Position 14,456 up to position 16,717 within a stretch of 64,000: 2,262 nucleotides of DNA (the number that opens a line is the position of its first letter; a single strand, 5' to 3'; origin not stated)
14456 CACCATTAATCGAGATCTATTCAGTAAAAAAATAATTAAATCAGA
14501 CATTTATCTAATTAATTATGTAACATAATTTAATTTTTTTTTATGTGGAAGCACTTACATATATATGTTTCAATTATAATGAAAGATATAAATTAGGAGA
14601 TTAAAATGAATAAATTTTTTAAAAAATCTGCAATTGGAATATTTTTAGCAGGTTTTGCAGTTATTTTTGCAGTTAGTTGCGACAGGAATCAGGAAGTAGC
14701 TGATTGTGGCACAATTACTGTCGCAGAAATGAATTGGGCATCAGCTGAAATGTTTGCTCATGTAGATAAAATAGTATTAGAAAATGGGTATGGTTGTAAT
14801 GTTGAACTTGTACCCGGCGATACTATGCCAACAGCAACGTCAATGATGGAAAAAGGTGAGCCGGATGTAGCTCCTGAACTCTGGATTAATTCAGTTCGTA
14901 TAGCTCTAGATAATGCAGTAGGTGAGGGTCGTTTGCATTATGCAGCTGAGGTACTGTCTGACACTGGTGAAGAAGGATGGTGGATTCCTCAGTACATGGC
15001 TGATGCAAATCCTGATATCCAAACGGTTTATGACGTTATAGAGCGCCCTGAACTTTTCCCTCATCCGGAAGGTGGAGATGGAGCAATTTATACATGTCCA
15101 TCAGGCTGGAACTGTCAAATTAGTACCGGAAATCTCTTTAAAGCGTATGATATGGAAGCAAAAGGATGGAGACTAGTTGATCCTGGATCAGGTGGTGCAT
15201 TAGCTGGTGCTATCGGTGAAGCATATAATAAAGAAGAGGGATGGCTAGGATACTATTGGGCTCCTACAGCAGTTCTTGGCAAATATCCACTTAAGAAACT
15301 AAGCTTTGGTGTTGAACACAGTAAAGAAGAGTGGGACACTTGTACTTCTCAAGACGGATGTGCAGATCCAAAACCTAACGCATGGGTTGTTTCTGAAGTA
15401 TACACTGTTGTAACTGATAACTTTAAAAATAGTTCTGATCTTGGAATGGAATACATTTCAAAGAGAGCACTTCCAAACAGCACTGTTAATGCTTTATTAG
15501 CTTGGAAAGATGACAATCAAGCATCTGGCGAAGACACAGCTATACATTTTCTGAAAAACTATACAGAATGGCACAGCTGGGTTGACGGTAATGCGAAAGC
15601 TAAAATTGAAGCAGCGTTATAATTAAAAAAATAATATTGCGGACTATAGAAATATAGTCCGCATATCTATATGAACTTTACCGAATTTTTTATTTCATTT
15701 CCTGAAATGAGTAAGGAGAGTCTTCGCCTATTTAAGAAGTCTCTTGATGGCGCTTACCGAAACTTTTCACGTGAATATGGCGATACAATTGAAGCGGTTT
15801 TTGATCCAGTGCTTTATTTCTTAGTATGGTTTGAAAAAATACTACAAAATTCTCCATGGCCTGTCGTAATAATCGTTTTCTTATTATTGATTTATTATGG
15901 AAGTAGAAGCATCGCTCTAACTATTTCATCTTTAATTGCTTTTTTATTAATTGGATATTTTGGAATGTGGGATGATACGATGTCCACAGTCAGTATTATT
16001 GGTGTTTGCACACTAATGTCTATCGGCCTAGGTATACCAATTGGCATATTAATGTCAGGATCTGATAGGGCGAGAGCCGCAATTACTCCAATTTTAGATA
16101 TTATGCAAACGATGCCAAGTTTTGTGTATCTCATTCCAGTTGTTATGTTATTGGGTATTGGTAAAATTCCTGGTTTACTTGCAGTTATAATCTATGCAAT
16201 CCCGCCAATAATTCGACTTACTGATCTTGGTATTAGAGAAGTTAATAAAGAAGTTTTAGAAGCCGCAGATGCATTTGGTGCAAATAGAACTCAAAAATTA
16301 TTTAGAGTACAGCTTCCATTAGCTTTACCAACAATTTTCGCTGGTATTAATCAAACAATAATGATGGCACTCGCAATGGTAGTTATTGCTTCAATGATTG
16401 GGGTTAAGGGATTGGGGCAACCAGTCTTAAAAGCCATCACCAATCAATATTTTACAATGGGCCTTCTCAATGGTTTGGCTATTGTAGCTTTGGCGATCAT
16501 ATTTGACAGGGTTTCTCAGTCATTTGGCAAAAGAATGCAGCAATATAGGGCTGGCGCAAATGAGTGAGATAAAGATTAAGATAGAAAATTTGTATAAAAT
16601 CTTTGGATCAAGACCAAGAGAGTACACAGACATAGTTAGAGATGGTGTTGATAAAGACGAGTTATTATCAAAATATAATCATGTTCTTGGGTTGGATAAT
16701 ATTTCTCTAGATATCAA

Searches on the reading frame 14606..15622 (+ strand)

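Call 31: search_protein_families(library=pfam, proteins=[window:14606-15622:+], max_evalue=0.0001)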
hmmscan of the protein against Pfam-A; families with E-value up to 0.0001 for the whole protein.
window:14606-15622:+ (338 aa): 1 family
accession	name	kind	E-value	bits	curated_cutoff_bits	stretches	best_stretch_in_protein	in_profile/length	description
PF04069.17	OpuAC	-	2.5e-52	178.5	21.2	1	36-318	2-257/257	Substrate binding domain of ABC-type glycine betaine transport system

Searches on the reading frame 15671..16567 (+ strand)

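Call 31: search_protein_families(library=pfam, proteins=[window:15671-16567:+], max_evalue=0.0001)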
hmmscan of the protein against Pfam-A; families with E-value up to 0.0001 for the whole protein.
window:15671-16567:+ (298 aa): 1 family
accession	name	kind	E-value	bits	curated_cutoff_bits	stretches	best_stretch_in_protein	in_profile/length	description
PF00528.27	BPD_transp_1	-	9.3e-28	97.6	26.4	1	121-290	1-183/184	Binding-protein-dependent transport system inner membrane component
